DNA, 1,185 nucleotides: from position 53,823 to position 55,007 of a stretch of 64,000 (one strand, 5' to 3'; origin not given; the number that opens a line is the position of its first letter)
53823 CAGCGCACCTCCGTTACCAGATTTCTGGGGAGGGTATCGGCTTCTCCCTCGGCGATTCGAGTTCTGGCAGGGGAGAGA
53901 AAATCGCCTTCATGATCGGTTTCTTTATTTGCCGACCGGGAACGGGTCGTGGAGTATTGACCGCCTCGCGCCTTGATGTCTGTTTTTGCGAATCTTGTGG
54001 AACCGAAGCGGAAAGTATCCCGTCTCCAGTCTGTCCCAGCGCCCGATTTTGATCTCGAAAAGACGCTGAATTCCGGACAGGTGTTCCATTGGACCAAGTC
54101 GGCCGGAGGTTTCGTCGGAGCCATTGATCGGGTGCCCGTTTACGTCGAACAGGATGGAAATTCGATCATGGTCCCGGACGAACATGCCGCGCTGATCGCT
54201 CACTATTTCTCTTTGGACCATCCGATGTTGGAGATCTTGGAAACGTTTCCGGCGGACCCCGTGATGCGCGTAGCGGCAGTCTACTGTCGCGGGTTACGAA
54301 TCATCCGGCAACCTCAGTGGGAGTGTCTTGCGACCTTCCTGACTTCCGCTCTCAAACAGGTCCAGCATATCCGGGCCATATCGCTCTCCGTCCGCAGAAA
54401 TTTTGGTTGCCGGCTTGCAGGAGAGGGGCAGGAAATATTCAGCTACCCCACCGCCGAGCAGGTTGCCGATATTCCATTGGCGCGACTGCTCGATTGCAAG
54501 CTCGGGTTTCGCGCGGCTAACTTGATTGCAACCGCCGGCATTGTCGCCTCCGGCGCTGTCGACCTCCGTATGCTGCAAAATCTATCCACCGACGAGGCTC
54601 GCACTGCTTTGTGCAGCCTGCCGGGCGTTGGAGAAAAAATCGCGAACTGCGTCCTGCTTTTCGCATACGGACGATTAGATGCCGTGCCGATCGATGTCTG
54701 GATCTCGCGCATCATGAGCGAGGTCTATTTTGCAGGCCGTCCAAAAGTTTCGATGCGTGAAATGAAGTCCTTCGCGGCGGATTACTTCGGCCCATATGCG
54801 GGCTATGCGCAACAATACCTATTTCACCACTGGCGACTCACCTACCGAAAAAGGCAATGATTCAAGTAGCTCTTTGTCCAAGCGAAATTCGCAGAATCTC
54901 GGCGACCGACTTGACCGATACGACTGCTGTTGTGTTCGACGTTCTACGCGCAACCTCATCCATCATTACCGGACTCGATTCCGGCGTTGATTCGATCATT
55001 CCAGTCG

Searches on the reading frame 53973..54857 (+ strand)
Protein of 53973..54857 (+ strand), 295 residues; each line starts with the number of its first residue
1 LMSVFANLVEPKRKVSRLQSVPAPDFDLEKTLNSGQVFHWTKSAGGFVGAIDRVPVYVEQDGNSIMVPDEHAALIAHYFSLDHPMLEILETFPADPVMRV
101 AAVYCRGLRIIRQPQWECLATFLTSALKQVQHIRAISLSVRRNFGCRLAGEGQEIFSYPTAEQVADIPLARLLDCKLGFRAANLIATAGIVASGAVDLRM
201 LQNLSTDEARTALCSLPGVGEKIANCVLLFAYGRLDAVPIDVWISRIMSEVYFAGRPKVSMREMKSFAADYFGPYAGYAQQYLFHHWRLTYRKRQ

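Call 59: search_protein_families(library=pfam, proteins=[window:53973-54857:+], max_evalue=0.00001)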
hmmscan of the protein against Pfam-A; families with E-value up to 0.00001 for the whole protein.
window:53973-54857:+ (295 aa): 2 families
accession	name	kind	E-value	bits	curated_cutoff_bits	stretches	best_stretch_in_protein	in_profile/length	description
PF07934.18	OGG_N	-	1.3e-13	51.6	23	1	22-119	5-115/115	8-oxoguanine DNA glycosylase, N-terminal domain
PF00730.31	HhH-GPD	-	8.2e-07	29.8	26.2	1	145-264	26-102/108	HhH-GPD superfamily base excision DNA repair protein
